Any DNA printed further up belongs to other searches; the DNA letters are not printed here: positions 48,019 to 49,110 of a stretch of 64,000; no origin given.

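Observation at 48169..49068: Candidate new regulator type: RHH DNA-binding domain fused to a degenerate nucleotidyltransferase, with an adjacent perfect operator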

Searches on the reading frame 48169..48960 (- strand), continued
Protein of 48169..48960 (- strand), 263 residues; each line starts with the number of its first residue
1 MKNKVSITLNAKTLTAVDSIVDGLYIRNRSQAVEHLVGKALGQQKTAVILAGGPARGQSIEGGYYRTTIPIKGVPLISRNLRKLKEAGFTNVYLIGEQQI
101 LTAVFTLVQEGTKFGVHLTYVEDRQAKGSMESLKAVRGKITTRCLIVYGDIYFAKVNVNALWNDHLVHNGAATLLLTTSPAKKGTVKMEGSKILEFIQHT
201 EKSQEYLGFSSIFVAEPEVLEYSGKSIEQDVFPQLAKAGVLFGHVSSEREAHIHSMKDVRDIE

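Call 27: search_protein_families(library=ncbifam, proteins=[L019:1902-2636:-, L019:969-1895:-, L037:1657-2739:-, L037:1035-1712:-, L037:4785-5294:+], max_evalue=0.00001)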
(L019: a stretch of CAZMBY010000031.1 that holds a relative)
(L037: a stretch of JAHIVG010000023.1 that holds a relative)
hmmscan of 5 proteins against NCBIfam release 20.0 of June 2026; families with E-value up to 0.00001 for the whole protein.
L019:1902-2636:- (244 aa): 32 families (the best 25 are shown)
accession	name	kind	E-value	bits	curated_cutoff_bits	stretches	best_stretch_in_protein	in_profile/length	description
TIGR03992.1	Arch_glmU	subfamily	4e-34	118.1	292.1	1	1-239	1-225/393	bifunctional sugar-1-phosphate nucleotidylyltransferase/acetyltransferase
NF041313.1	UDPGP_AglF_Halo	equivalog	1.6e-28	99.7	400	1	1-192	1-184/234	UTP--glucose-1-phosphate uridylyltransferase AglF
NF041173.1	Sug_nt_acttase_Thmprot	equivalog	1.4e-25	90.1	600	1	1-240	1-226/405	bifunctional sugar-1-phosphate nucleotidylyltransferase/acetyltransferase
TIGR01208.1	rmlA_long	equivalog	3e-25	88.8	320.25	1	3-239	2-232/353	glucose-1-phosphate thymidylyltransferase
TIGR02091.1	glgC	equivalog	4.8e-24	85.1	424.9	1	3-238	3-256/364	glucose-1-phosphate adenylyltransferase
NF052502.1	man1P_GTase_Rv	exception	1.5e-23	83.2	440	1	1-236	1-225/352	mannose-1-phosphate guanylyltransferase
NF003670.0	PRK05293.1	equivalog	5.9e-22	78.1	470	1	105-239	118-256/382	glucose-1-phosphate adenylyltransferase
NF002772.0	PRK02862.1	equivalog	7e-20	71.2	537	1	3-168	6-180/429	glucose-1-phosphate adenylyltransferase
TIGR01207.1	rmlA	equivalog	1.2e-18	67.2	360.65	1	3-194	2-187/286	glucose-1-phosphate thymidylyltransferase RfbA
TIGR01099.1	galU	equivalog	5.4e-18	65.5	326.8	2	96-233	109-257/261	UTP--glucose-1-phosphate uridylyltransferase GalU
NF045761.1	NAMPUrTaseMurU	equivalog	2.5e-17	63.5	250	1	1-239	1-225/226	N-acetylmuramate alpha-1-phosphate uridylyltransferase MurU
NF049965.1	GlMnHpPGnyltfHddC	equivalog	7.4e-16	58.4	300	1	1-230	1-210/221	D-glycero-D-manno-heptose 1-phosphate guanosyltransferase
NF001947.0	PRK00725.1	subfamily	1.3e-14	53.9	470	1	3-217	19-252/426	glucose-1-phosphate adenylyltransferase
NF012024.0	PRK15480.1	equivalog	4.3e-14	52.3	588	1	3-192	6-189/292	glucose-1-phosphate thymidylyltransferase RfbA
NF041135.1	IPPtranDIPPsyn_Thcocales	equivalog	8.5e-14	51.4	580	1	1-239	1-215/419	bifunctional L-myo-inositol-1-phosphate cytidylyltransferase/CDP-L-myo-inositol myo-inositolphosphotransferase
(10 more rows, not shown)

L019:969-1895:- (308 aa): 19 families
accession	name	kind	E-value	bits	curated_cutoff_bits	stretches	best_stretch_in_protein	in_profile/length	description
TIGR01181.1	dTDP_gluc_dehyt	equivalog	1.2e-40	139.6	365.1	1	4-307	2-312/321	dTDP-glucose 4,6-dehydratase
TIGR04180.1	EDH_00030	hypoth_equivalog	7.2e-31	107.3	475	1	4-266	1-265/297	NAD-dependent 4,6-dehydratase LegB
TIGR01179.1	galE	equivalog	2e-28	99.2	262.3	1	4-307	2-326/332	UDP-glucose 4-epimerase GalE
NF007582.0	PRK10217.1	equivalog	5.6e-25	88.2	698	1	1-306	1-331/355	dTDP-glucose 4,6-dehydratase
NF008872.0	PRK11908.1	equivalog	1.1e-24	87.2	294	1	1-259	1-273/349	bifunctional UDP-4-keto-pentose/UDP-xylose synthase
NF011728.1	PRK15181.1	equivalog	3.5e-24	85.4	760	1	4-306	18-337/348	Vi polysaccharide biosynthesis UDP-N-acetylglucosaminuronic acid C-4 epimerase TviC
NF005998.1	PRK08125.1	equivalog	7.7e-24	84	777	1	2-306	316-649/649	bifunctional UDP-4-amino-4-deoxy-L-arabinose formyltransferase/UDP-glucuronic acid oxidase ArnA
NF007490.0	PRK10084.1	subfamily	2.3e-22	79.5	649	1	4-307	3-335/361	dTDP-glucose 4,6-dehydratase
TIGR02197.1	heptose_epim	equivalog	7.3e-20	71.3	274.6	1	4-307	1-314/316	ADP-glyceromanno-heptose 6-epimerase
NF047922.1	GDPFucSynFcl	equivalog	1e-14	54.7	500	1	156-306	144-301/308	GDP-L-fucose synthase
NF007956.0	PRK10675.1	subfamily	1.1e-14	54.4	394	1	3-292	2-315/338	UDP-glucose 4-epimerase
TIGR02622.1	CDP_4_6_dhtase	equivalog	3.3e-14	52.8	278.45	1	2-307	5-331/352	CDP-glucose 4,6-dehydratase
TIGR01777.1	yfcH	hypoth_equivalog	5.2e-10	39.4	207.35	0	206-269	189-250/292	TIGR01777 family oxidoreductase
TIGR01472.1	gmd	equivalog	2.7e-09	36.7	415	1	4-251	3-262/342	GDP-mannose 4,6-dehydratase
NF042422.1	oxyalk_red_OleD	equivalog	1.8e-08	34.2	580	1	3-219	2-206/329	2-alkyl-3-oxoalkanoate reductase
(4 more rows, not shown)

L037:1657-2739:- (360 aa): 21 families
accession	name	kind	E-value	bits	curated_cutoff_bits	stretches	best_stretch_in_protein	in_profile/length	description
TIGR01181.1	dTDP_gluc_dehyt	equivalog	3.2e-41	141.4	365.1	1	50-354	1-312/321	dTDP-glucose 4,6-dehydratase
TIGR04180.1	EDH_00030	hypoth_equivalog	3.5e-34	118.2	475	1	51-340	1-296/297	NAD-dependent 4,6-dehydratase LegB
TIGR01179.1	galE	equivalog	1.6e-30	106.1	262.3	1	50-348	1-320/332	UDP-glucose 4-epimerase GalE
NF005998.1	PRK08125.1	equivalog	4.2e-29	101.4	777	1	47-353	314-649/649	bifunctional UDP-4-amino-4-deoxy-L-arabinose formyltransferase/UDP-glucuronic acid oxidase ArnA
NF007490.0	PRK10084.1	subfamily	1.8e-27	96.3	649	1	49-353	1-334/361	dTDP-glucose 4,6-dehydratase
NF011728.1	PRK15181.1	equivalog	3.2e-27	95.4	760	1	49-353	16-337/348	Vi polysaccharide biosynthesis UDP-N-acetylglucosaminuronic acid C-4 epimerase TviC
NF007582.0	PRK10217.1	equivalog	9.8e-27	94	698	1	50-353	3-331/355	dTDP-glucose 4,6-dehydratase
NF008872.0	PRK11908.1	equivalog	2.8e-26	92.4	294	1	49-355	2-337/349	bifunctional UDP-4-keto-pentose/UDP-xylose synthase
TIGR02197.1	heptose_epim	equivalog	8.9e-19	67.8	274.6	1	51-352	1-312/316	ADP-glyceromanno-heptose 6-epimerase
NF007956.0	PRK10675.1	subfamily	4.7e-15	55.6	394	1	49-349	1-325/338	UDP-glucose 4-epimerase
TIGR02622.1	CDP_4_6_dhtase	equivalog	2.3e-14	53.3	278.45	1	49-354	5-331/352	CDP-glucose 4,6-dehydratase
TIGR01472.1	gmd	equivalog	5.9e-14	52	415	1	51-306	3-270/342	GDP-mannose 4,6-dehydratase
NF047922.1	GDPFucSynFcl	equivalog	9.4e-14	51.6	500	1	199-353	140-301/308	GDP-L-fucose synthase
NF041015.1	UDPsulfquin_syn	equivalog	7.5e-13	48.2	575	1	233-281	236-284/384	UDP-sulfoquinovose synthase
TIGR01777.1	yfcH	hypoth_equivalog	8.8e-11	41.9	207.35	0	252-304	188-241/292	TIGR01777 family oxidoreductase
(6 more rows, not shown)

L037:1035-1712:- (225 aa): 1 family
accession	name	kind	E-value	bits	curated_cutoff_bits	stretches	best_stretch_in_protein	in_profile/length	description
NF047752.1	MntA_antitoxin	equivalog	5.6e-07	29.4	60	1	133-164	6-36/106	type VII toxin-antitoxin system MntA family adenylyltransferase antitoxin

L037:4785-5294:+ (169 aa): 15 families
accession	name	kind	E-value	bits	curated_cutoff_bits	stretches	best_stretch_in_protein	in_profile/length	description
NF008736.0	PRK11762.1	equivalog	1.1e-19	70.7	169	1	31-133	39-145/186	ADP compounds hydrolase NudE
NF041652.1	Nud_hyd_Dein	equivalog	1.1e-11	45.2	200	1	40-145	14-118/152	Nudix hydrolase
TIGR02705.1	nudix_YtkD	equivalog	1e-10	41.4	154.4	1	37-103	20-82/156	RNA deprotection pyrophosphohydrolase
TIGR00586.1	mutt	equivalog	4.7e-09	36.4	97.9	1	66-107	32-73/129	8-oxo-dGTP diphosphatase MutT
NF006530.0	PRK08999.1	equivalog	1.2e-08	34.3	245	1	65-120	32-87/315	Nudix family hydrolase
NF008044.0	PRK10776.1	equivalog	2.6e-08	33.8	148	1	67-109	32-74/130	8-oxo-dGTP diphosphatase MutT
TIGR00052.1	TIGR00052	subfamily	1.4e-07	31.3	79.55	1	35-123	40-137/188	nudix-type nucleoside diphosphatase, YffH/AdpP family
NF003791.0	PRK05379.2-3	equivalog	7.2e-07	28.7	409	1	50-99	212-260/340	bifunctional nicotinamide-nucleotide adenylyltransferase/Nudix hydroxylase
NF001935.0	PRK00714.1-2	equivalog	2.8e-06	26.9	259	1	64-101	29-66/183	RNA pyrophosphohydrolase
NF052459.1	OxoGTPPhMutT1Mycb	equivalog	3.1e-06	26.5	475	1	69-149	32-112/292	8-oxo-(d)GTP phosphatase MutT1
NF003786.0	PRK05379.1-2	equivalog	3.5e-06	26.5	397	1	49-99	227-276/354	bifunctional nicotinamide-nucleotide adenylyltransferase/Nudix hydroxylase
NF001937.0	PRK00714.1-4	equivalog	5.8e-06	26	139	1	63-103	28-68/161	RNA pyrophosphohydrolase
NF007834.0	PRK10546.1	equivalog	5.9e-06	26.1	156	1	49-142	13-108/135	pyrimidine (deoxy)nucleoside triphosphate diphosphatase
NF003790.0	PRK05379.2-2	equivalog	8e-06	25.2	403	1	47-98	224-274/354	bifunctional nicotinamide mononucleotide adenylyltransferase/ADP-ribose pyrophosphatase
NF003787.0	PRK05379.1-4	equivalog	8.2e-06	25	449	0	49-99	217-266/346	bifunctional nicotinamide-nucleotide adenylyltransferase/Nudix hydroxylase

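Call 28: predict_structure(alignment_id=A2)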
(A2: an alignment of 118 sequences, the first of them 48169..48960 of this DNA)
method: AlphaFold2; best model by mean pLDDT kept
length: 263 residues; sequences in the alignment: 118
mean_pLDDT: 83.0   pTM: 0.78
mean pLDDT of the five models: 83.0, 82.6, 81.6, 81.2, 81.1
residues with pLDDT >= 90: 138; 70-90: 66; 50-70: 44; < 50: 15
segments of 3 or more residues with pLDDT < 50: 23-26, 38-40
pLDDT, mean of each block of 10 residues (from residue 1): 55 63 49 53 80 87 92 95 95 96 97 96 88 91 92 92 88 84 72 76 60 93 91 93 89 90 88
secondary structure, 60 per line:
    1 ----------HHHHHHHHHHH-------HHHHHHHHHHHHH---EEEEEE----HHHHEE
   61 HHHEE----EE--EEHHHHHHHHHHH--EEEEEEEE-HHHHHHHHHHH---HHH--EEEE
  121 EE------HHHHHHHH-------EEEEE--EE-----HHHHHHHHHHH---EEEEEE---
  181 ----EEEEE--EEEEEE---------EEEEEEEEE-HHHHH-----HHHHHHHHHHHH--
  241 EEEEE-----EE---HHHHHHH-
elements in order: H11-21 H29-41 E45-50 H55-58 H76-86 E89-96 H98-108 E117-122 H129-136 E144-148 H158-168 E172-177 E185-189 E192-197 E207-215 H217-221 H227-238 E241-245 H256-262

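Call 30: search_protein_representatives(alignment_id=A2)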
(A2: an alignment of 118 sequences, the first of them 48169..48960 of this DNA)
Query: 118 sequences, 265 profile positions. Proteins with E-value up to 0.001 (for the whole library): 9382; up to 1e-10: 2368; up to 1e-30: 140. The best 150 are listed.
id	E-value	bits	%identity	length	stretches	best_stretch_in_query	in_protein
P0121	6.6e-105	366.3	-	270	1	1-261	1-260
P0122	6.8e-94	330.2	-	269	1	2-264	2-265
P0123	6.4e-93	327.1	-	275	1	1-264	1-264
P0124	1.0e-83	296.8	-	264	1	1-256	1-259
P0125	3.4e-82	291.9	-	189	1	83-263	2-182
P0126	3.6e-82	291.8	-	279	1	1-264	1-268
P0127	1.1e-80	287.0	-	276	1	2-264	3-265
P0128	2.6e-75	269.3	-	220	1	1-178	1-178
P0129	1.0e-70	254.2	-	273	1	1-264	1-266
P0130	8.5e-69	248.0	-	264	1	1-264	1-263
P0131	8.2e-68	244.7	-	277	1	3-264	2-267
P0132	6.8e-67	241.7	-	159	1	2-157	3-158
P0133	1.7e-66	240.4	-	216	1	1-150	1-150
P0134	7.3e-65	235.1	-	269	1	2-264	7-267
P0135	9.5e-63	228.1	-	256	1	1-264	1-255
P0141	5.5e-55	202.7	-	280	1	1-263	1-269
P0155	1.6e-46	174.9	-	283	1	2-264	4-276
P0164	3.2e-44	167.4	-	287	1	2-262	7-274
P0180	4.4e-40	153.8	-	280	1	2-246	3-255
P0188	3.0e-39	151.1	-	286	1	1-263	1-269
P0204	1.1e-36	142.7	-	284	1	1-249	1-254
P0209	7.8e-36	139.9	-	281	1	2-257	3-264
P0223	1.3e-34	135.9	-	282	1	2-263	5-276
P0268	5.9e-30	120.6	-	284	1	2-246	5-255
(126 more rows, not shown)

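Call 32: fold_search(model_id=the predicted structure, library=pdb)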
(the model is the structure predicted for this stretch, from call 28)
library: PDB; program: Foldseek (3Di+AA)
matches with E <= 10: 1646; with E <= 0.001: 611
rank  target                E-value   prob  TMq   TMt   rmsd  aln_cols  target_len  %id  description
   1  7x8k_A                1.4e-17  1.00  0.71  0.52   3.0       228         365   21  Arabidopsis GDP-D-mannose pyrophosphorylase (VTC1) structure (product-bound) (released 2022-05-18)
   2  7x8j_A                1.1e-16  1.00  0.73  0.55   2.7       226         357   22  Arabidopsis GDP-D-mannose pyrophosphorylase (VTC1) structure (unliganded) (released 2022-05-18)
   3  8x7s_B                1.2e-16  1.00  0.72  0.50   3.2       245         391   20  Crystal structure of tlr0611 (released 2024-11-27)
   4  4ecm                  1.3e-16  1.00  0.71  0.76   3.2       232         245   20  2.3 Angstrom Crystal Structure of a Glucose-1-phosphate Thymidylyltransferase from Bacillus anthracis in Complex with Th (released 2012-04-04)
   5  7d74_G                1.4e-16  1.00  0.73  0.54   2.6       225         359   20  Cryo-EM structure of GMPPA/GMPPB complex bound to GTP (state II) (released 2021-05-19)
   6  4y7u                  2.5e-16  1.00  0.70  0.81   2.6       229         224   20  Structural analysis of MurU (released 2015-03-18)
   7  8x7s_C                2.8e-16  1.00  0.73  0.51   3.2       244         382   19  Crystal structure of tlr0611 (released 2024-11-27)
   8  7x8k_B                3.4e-16  1.00  0.72  0.53   2.9       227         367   21  Arabidopsis GDP-D-mannose pyrophosphorylase (VTC1) structure (product-bound) (released 2022-05-18)
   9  4y7t                  3.8e-16  1.00  0.68  0.81   2.7       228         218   20  Structural analysis of MurU (released 2015-03-18)
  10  7x8k_C                5.6e-16  1.00  0.72  0.55   2.9       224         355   21  Arabidopsis GDP-D-mannose pyrophosphorylase (VTC1) structure (product-bound) (released 2022-05-18)
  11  3hl3_A                7.7e-16  1.00  0.73  0.78   2.6       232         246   20  2.76 Angstrom Crystal Structure of a Putative Glucose-1-Phosphate Thymidylyltransferase from Bacillus anthracis in Com (released 2009-06-09)
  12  8yre_D                9.3e-16  1.00  0.72  0.54   2.6       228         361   22  Crystal structure of Arabidopsis VTC1-KJC2 (released 2025-04-02)
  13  4y7v                  9.3e-16  1.00  0.68  0.82   2.9       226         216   20  Structural analysis of MurU (released 2015-03-18)
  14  7d72_E                9.9e-16  1.00  0.73  0.54   2.5       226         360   19  Cryo-EM structures of human GMPPA/GMPPB complex bound to GDP-Mannose (released 2021-05-05)
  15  7x8j_B                1.4e-15  1.00  0.73  0.55   2.4       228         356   22  Arabidopsis GDP-D-mannose pyrophosphorylase (VTC1) structure (unliganded) (released 2022-05-18)
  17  7d72_B                2.5e-15  1.00  0.70  0.47   3.4       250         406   19  Cryo-EM structures of human GMPPA/GMPPB complex bound to GDP-Mannose (released 2021-05-05)
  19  7d72_A                7.8e-15  1.00  0.72  0.48   2.8       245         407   20  Cryo-EM structures of human GMPPA/GMPPB complex bound to GDP-Mannose (released 2021-05-05)
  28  8yre_F                1.8e-14  1.00  0.71  0.53   2.6       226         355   22  Crystal structure of Arabidopsis VTC1-KJC2 (released 2025-04-02)
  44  8yre_E                3.1e-14  1.00  0.71  0.53   2.6       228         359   21  Crystal structure of Arabidopsis VTC1-KJC2 (released 2025-04-02)
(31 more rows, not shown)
